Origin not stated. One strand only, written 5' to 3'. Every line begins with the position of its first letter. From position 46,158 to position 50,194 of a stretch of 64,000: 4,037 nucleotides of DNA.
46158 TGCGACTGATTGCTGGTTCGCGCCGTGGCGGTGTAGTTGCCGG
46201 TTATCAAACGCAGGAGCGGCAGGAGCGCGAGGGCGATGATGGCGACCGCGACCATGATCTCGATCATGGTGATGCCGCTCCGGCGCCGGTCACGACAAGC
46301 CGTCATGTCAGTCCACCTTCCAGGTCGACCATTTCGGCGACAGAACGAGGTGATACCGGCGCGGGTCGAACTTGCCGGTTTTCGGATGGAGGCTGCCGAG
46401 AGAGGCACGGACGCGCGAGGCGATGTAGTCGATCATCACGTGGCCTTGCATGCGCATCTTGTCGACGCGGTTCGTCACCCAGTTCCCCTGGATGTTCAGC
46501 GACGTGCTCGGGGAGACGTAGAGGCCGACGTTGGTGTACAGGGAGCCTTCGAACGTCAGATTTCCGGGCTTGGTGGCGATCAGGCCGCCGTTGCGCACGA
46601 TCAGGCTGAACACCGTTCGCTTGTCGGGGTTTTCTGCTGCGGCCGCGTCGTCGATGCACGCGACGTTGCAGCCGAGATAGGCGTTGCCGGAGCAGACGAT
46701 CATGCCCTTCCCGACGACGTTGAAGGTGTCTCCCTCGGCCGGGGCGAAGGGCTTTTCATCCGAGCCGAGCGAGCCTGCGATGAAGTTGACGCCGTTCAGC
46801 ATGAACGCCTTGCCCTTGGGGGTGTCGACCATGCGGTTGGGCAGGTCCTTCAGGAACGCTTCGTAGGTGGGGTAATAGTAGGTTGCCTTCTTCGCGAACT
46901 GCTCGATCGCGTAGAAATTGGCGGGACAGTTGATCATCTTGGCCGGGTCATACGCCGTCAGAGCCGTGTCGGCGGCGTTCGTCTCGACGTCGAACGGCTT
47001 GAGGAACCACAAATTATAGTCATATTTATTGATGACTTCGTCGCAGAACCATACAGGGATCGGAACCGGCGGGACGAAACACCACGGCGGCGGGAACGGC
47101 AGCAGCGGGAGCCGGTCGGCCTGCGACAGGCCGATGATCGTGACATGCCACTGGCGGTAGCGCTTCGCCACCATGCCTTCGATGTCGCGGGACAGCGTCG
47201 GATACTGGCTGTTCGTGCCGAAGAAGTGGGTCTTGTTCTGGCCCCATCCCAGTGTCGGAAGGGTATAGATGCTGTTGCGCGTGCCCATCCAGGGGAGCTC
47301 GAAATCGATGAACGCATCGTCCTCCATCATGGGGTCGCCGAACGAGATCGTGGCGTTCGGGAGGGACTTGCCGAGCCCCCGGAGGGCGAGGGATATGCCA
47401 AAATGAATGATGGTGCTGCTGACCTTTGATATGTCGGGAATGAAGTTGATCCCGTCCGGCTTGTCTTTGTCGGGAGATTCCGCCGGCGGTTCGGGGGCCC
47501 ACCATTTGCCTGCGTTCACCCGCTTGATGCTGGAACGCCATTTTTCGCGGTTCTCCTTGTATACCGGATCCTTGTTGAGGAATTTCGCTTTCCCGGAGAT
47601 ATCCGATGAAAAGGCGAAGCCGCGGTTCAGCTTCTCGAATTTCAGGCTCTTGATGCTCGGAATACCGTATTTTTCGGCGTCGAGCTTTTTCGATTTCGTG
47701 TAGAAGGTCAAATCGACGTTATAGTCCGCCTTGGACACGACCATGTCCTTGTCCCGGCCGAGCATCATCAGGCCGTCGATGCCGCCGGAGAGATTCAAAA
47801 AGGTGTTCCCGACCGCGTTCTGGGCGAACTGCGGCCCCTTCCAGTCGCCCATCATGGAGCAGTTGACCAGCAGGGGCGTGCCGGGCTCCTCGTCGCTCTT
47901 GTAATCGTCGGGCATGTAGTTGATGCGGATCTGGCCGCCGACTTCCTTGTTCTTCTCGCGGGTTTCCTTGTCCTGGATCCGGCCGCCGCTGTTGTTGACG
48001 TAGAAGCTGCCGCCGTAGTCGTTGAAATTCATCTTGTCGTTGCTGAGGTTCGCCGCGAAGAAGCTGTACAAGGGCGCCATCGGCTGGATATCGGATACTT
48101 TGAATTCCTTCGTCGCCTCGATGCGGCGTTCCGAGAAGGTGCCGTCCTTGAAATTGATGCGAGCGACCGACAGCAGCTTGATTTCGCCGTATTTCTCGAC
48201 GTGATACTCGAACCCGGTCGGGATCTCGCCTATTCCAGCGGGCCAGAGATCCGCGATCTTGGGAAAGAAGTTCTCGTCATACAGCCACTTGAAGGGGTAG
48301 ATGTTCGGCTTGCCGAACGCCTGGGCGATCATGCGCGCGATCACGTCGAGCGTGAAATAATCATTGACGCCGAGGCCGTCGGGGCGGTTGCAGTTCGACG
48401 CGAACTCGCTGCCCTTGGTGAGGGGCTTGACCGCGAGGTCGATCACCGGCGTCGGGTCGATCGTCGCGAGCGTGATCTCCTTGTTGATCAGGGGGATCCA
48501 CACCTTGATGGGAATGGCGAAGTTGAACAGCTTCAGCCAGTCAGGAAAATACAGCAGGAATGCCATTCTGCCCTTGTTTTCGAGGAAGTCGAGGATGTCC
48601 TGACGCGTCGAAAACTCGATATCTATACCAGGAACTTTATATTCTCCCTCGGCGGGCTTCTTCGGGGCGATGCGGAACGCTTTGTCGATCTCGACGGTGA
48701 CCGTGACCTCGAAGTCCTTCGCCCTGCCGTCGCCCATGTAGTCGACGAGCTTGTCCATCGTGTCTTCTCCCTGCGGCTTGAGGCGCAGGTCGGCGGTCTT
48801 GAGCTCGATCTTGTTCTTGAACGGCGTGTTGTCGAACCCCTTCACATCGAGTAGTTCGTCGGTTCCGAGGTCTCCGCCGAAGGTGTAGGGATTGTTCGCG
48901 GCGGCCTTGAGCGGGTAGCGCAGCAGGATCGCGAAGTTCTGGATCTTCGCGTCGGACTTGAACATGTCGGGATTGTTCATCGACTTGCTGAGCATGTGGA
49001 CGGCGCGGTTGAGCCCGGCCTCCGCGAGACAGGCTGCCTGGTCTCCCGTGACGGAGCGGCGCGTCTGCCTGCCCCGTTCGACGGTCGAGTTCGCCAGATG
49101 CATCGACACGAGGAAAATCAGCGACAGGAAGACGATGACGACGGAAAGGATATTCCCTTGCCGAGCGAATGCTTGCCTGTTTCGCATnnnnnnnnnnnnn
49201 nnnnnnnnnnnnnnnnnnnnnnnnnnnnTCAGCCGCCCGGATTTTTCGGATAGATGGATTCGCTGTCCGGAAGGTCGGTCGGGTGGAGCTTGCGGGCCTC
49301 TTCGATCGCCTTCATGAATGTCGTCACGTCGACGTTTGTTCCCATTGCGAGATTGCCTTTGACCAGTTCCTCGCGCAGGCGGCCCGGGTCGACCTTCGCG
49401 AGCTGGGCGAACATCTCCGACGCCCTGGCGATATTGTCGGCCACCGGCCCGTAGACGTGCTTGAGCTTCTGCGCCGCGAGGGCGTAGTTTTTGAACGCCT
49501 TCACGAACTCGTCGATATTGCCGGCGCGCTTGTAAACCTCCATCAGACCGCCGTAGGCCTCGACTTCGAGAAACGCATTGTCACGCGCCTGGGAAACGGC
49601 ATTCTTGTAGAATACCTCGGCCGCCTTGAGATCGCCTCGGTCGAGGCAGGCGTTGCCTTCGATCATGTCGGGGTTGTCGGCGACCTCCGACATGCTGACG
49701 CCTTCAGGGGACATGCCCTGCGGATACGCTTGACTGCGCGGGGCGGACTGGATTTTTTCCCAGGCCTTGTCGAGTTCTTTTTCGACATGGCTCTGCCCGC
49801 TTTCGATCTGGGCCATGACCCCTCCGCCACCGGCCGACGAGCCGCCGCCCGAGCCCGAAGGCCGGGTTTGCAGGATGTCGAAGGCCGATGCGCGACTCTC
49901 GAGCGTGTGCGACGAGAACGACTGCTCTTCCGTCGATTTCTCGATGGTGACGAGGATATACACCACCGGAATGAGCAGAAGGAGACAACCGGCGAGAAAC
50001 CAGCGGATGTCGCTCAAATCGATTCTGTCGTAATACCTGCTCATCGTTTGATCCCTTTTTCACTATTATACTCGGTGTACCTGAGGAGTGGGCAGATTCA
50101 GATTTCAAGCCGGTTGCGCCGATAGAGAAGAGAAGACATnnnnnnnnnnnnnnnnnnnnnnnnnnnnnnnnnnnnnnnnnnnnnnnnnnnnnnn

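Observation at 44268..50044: Pseudopilin cluster 2 on the minus strand: TPR membrane protein, ~960-aa secreted giant, pseudopilin, and a pilin with a 400-aa charged coiled-coil tail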

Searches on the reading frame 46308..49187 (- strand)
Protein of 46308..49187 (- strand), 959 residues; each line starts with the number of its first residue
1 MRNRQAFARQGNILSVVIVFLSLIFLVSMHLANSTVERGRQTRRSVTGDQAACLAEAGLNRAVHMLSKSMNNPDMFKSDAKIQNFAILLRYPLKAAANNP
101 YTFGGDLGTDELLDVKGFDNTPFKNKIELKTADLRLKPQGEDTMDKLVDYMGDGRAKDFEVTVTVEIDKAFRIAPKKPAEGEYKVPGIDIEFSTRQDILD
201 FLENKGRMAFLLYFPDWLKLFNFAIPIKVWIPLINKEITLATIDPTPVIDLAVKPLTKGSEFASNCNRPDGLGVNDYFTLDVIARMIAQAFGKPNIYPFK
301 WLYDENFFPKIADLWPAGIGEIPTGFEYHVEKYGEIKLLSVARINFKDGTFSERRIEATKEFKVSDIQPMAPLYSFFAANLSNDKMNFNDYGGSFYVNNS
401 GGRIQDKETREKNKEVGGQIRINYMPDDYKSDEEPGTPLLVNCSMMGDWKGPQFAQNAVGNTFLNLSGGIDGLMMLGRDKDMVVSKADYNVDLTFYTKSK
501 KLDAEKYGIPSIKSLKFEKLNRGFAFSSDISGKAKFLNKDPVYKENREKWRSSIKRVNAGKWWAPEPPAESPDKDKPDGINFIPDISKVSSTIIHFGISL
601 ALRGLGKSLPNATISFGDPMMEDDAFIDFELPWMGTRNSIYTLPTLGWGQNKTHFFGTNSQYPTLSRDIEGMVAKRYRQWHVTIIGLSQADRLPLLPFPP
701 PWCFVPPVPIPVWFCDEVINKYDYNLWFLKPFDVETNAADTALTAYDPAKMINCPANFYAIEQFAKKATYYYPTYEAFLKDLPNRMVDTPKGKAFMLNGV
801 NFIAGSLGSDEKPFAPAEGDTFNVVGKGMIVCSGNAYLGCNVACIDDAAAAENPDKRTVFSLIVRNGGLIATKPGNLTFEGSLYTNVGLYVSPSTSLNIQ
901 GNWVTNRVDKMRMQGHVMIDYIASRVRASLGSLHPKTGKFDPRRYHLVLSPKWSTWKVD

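Call 3: search_protein_families(library=pfam, proteins=[window:46308-49187:-], max_evalue=1)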
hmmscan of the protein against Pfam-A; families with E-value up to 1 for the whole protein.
window:46308-49187:- (959 aa): 0 families

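Call 4: search_protein_families(library=ncbifam, proteins=[window:46308-49187:-], max_evalue=1)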
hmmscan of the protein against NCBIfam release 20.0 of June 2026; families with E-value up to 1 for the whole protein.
window:46308-49187:- (959 aa): 0 families

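Call 9: find_homologous_proteins(query=window:46308-49187:-)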
Query window:46308-49187:- (959 aa): 25 proteins with E <= 0.001 among 8000 candidates.
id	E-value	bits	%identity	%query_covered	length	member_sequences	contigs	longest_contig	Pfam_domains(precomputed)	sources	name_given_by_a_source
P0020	0.0e+0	2110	93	100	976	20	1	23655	-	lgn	-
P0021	0.0e+0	2000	86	100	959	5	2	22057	-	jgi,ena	-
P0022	0.0e+0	1845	80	100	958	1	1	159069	-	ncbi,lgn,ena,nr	ncbi:MAG: hypothetical protein GX442_19285 [Candidatus Riflebacteria bacterium]|nr:hypothetical prot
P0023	0.0e+0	1771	77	100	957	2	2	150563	-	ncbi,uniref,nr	ncbi:MAG: hypothetical protein OZSIB_0378 [Candidatus Ozemobacter sibiricus]|uniref:Uncharacterized 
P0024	0.0e+0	1272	58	99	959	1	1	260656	-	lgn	-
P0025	0.0e+0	1263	58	100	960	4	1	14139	-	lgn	-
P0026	0.0e+0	1255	57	100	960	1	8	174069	-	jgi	jgi:hypothetical protein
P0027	0.0e+0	1250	58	99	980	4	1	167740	-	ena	-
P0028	0.0e+0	1248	57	99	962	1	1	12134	-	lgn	-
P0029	0.0e+0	1246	57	99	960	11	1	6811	-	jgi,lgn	jgi:hypothetical protein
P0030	0.0e+0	1238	56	100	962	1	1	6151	-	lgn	-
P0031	0.0e+0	1238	56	100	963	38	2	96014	-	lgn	-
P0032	0.0e+0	1237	57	99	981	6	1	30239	-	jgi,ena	-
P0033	0.0e+0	1236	57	99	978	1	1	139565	-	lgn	-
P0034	0.0e+0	1235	56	100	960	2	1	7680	-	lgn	-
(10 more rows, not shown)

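Call 23: search_solved_structures(query=A2, max_evalue=10)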
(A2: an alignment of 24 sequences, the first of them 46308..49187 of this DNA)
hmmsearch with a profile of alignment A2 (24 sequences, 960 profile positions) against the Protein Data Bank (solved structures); distinct sequences matched with E-value up to 10: 0.

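Call 37: predict_structure(alignment_id=A2)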
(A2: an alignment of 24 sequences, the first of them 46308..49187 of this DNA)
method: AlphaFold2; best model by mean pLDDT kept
length: 959 residues; sequences in the alignment: 24
mean_pLDDT: 47.9   pTM: 0.33
mean pLDDT of the five models: 47.9, 47.1, 46.0, 45.4, 43.3
residues with pLDDT >= 90: 11; 70-90: 205; 50-70: 175; < 50: 568
segments of 3 or more residues with pLDDT < 50: 1-11, 34-48, 101-107, 175-243, 256-259, 261-263, 292-309, 325-330, 365-540, 549-762, 906-912, 927-959
pLDDT, mean of each block of 10 residues (from residue 1): 43 67 75 48 46 74 69 65 65 63 47 64 71 81 77 77 82 51 31 35 37 39 42 41 50 51 57 58 54 41 39 59 51 73 81 75 44 24 24 24 32 31 28 29 29 40 37 25 24 27 34 28 25 34 50 30 29 31 25 30 30 31 24 21 21 22 23 21 22 26 39 34 29 32 28 37 54 86 83 79 84 84 85 87 83 71 79 85 71 76 54 56 46 24 31 28
secondary structure, 60 per line:
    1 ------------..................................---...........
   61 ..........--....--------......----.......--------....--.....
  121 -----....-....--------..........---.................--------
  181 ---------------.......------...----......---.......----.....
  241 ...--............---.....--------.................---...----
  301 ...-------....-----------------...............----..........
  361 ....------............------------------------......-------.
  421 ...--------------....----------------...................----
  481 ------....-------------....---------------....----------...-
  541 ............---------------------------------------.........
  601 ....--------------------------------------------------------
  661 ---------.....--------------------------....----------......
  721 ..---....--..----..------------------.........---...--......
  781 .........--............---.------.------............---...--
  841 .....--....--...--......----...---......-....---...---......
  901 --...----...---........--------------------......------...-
elements in order (helices of 4 or more, strands of 3 or more residues): H13-46 H50-70 H73-76 H85-90 E95-101 E110-113 H116-120 E126-129 H131-134 H143-152 E156-172 H196-202 E209-211 H216-221 E225-231 E236-243 H246-257 H261-265 H274-290 E301-303 H311-314 E332-346 E351-364 H371-382 H407-412 E420-423 E438-441 H458-476 E487-490 H504-507 E523-526 H541-552 H592-604 H670-674 H701-704 H715-722 H726-729 H758-766 E770-772 H775-785 E786-789 E792-803 E821-832 E836-838 E841-845 H848-851 E859-864 E869-871 E875-880 E882-885 E889-891 E895-900 E903-905 E916-920 E944-949 E956-958

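Call 63: find_related_loci(query=A2, collection=genome_contigs, flank=6000)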
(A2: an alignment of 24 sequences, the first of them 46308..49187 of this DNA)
Query A2 (959 aa) in genome_contigs; peptide patterns used: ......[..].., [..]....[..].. (x = any residue, [..] = any of these).
97 stretches matched a pattern; 28 encode a relative of the query (tblastn E <= 1e-3); 27 distinct loci.
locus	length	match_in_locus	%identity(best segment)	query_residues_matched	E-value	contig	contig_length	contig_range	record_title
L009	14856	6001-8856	88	8-959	0e+0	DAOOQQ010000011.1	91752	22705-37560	MAG TPA_asm: Candidatus Ozemobacteraceae bacterium isolate AMR_MDS_2567 NODE_231_length_91752_cov_8.333577, whole genome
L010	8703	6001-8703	92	1-898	0e+0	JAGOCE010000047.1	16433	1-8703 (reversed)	Candidatus Ozemobacteraceae bacterium isolate Go_SlDig_bin_287 Go_SlDig_10191_length_16433_cov_7.307188, whole genome sh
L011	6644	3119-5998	80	1-959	0e+0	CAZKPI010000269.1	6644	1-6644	MAG TPA_asm: uncultured bacterium isolate binchicken_co135_42 genome assembly, contig: NODE_12432_length_6644_cov_2.6954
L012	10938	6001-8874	80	1-959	0e+0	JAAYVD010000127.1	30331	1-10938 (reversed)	MAG: Candidatus Riflebacteria bacterium isolate AS27yjCOA_28 124539_AS27, whole genome shotgun sequence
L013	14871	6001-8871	77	1-959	0e+0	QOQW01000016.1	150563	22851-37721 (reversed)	MAG: Candidatus Ozemobacter sibiricus isolate BY5 NODE_111, whole genome shotgun sequence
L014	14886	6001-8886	93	1-959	0e+0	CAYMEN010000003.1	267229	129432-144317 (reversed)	MAG TPA_asm: uncultured bacterium isolate SRP263991_co7_86 genome assembly, contig: NODE_11_length_267229_cov_11.062525,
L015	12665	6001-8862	88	9-959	0e+0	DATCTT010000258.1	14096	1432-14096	MAG TPA_asm: Candidatus Ozemobacteraceae bacterium isolate SMAG_U7338 k141_54525, whole genome shotgun sequence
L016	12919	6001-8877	58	4-959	0e+0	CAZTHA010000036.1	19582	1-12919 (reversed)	MAG TPA_asm: uncultured bacterium isolate binchicken_co108_60 genome assembly, contig: NODE_5964_length_19582_cov_5.8582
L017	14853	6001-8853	57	9-959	0e+0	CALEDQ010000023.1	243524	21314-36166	MAG TPA_asm: uncultured bacterium isolate SRR3330203_bin.17_CONCOCT_v1.1_MAG genome assembly, contig: ERZ724088.33, whol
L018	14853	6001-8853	58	9-959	0e+0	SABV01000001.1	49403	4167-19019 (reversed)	MAG: Erysipelotrichia bacterium isolate INTA.CYC.134 contig-100_470, whole genome shotgun sequence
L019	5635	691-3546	56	8-959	0e+0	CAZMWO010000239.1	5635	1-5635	MAG TPA_asm: uncultured bacterium isolate SRP192927_co6_749 genome assembly, contig: NODE_39789_length_5635_cov_3.932258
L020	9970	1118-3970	55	9-959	0e+0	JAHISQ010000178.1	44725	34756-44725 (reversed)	MAG: Candidatus Riflebacteria bacterium isolate MM_PC_MetaG.mb.182 MM_PC_MetaG.mb.182_k141_1851725, whole genome shotgun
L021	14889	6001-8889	56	1-959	0e+0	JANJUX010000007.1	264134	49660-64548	MAG: Candidatus Riflebacteria bacterium isolate RXS2_metabat.bin.35 RXS2_k141_142123, whole genome shotgun sequence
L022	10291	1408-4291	56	4-959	0e+0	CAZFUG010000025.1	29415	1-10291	MAG TPA_asm: uncultured bacterium isolate binchicken_co115_14 genome assembly, contig: NODE_2638_length_29415_cov_4.1700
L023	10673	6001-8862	58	9-959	0e+0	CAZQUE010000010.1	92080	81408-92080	MAG TPA_asm: uncultured bacterium isolate SRP304446_co1_153 genome assembly, contig: NODE_132_length_92080_cov_12.837946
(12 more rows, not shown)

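Call 80: search_protein_families(library=ncbifam, alignment_id=A2, max_evalue=1)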
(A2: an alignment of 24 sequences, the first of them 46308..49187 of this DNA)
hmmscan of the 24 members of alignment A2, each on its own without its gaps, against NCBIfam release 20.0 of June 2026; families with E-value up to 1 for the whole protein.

A. member 1, window:46308-49187:- (959 aa): 0 families

B. families by the number of members that match (of 24 scanned): 3 families
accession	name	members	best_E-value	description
NF045771.1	MPN454_MG319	1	0.1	MG319/MPN454 family protein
TIGR03493.1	cellullose_BcsF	1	0.15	cellulose biosynthesis protein BcsF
NF007338.0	PRK09831.1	1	0.18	GNAT family N-acetyltransferase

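Call 93: find_homologous_proteins(query=A8, max_evalue=0.001)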
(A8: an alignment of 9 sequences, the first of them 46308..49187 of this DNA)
Query A8 (9 sequences) (959 aa, profile of the alignment): 24 proteins with E <= 0.001 among 8000 candidates.
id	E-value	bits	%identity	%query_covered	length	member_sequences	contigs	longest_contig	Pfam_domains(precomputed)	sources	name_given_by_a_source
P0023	0.0e+0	1546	77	100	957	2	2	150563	-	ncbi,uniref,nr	ncbi:MAG: hypothetical protein OZSIB_0378 [Candidatus Ozemobacter sibiricus]|uniref:Uncharacterized 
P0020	0.0e+0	1526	93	100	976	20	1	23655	-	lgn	-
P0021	0.0e+0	1514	86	100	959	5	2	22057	-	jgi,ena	-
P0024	0.0e+0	1510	58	99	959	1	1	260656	-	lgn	-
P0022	0.0e+0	1509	80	100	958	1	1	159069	-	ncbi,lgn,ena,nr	ncbi:MAG: hypothetical protein GX442_19285 [Candidatus Riflebacteria bacterium]|nr:hypothetical prot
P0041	0.0e+0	1461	53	99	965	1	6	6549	-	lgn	-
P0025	0.0e+0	1457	58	100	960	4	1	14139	-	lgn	-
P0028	0.0e+0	1447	57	99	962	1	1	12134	-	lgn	-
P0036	0.0e+0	1446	56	100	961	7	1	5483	-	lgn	-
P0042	0.0e+0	1435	50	99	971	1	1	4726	-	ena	-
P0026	0.0e+0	1433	57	100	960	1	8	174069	-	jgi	jgi:hypothetical protein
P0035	0.0e+0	1432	56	100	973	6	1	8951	-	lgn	-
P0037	0.0e+0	1432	55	100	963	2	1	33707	-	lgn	-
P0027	0.0e+0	1429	58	99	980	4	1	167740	-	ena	-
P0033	0.0e+0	1428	57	99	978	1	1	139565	-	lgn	-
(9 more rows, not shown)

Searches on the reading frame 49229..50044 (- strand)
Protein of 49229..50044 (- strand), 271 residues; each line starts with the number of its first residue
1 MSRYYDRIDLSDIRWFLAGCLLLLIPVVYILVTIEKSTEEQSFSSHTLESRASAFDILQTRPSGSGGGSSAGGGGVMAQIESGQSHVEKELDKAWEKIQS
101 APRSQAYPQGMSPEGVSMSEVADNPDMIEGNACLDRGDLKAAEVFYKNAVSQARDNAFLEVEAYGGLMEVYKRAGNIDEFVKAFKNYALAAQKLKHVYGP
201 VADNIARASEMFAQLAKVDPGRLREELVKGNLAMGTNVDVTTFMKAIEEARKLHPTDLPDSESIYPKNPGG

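Call 3: search_protein_families(library=pfam, proteins=[window:49229-50044:-], max_evalue=1)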
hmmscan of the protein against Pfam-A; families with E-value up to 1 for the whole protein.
window:49229-50044:- (271 aa): 6 families
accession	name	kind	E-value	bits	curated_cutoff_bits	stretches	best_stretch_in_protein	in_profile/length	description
PF14559.12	TPR_19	-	0.0018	19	25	1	134-193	2-57/68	Tetratricopeptide repeat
PF13428.12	TPR_14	-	0.0019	19.1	23.5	0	130-157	8-35/44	Tetratricopeptide repeat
PF00515.34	TPR_1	-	0.027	14.7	27.8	1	130-156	8-34/34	Tetratricopeptide repeat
PF13181.12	TPR_8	-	0.15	12.7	25.7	0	130-156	8-34/34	Tetratricopeptide repeat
PF13424.12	TPR_12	-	0.24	12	30.1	0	130-179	10-63/77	Tetratricopeptide repeat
PF07719.23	TPR_2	-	0.26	11.9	27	0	129-156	7-34/34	Tetratricopeptide repeat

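Call 4: search_protein_families(library=ncbifam, proteins=[window:49229-50044:-], max_evalue=1)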
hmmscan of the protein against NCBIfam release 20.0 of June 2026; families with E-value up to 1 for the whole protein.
window:49229-50044:- (271 aa): 1 family
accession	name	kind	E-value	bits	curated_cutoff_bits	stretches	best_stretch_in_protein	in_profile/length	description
NF008757.0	PRK11788.1-5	equivalog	0.077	12.1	363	1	125-197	216-285/388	lipopolysaccharide assembly protein LapB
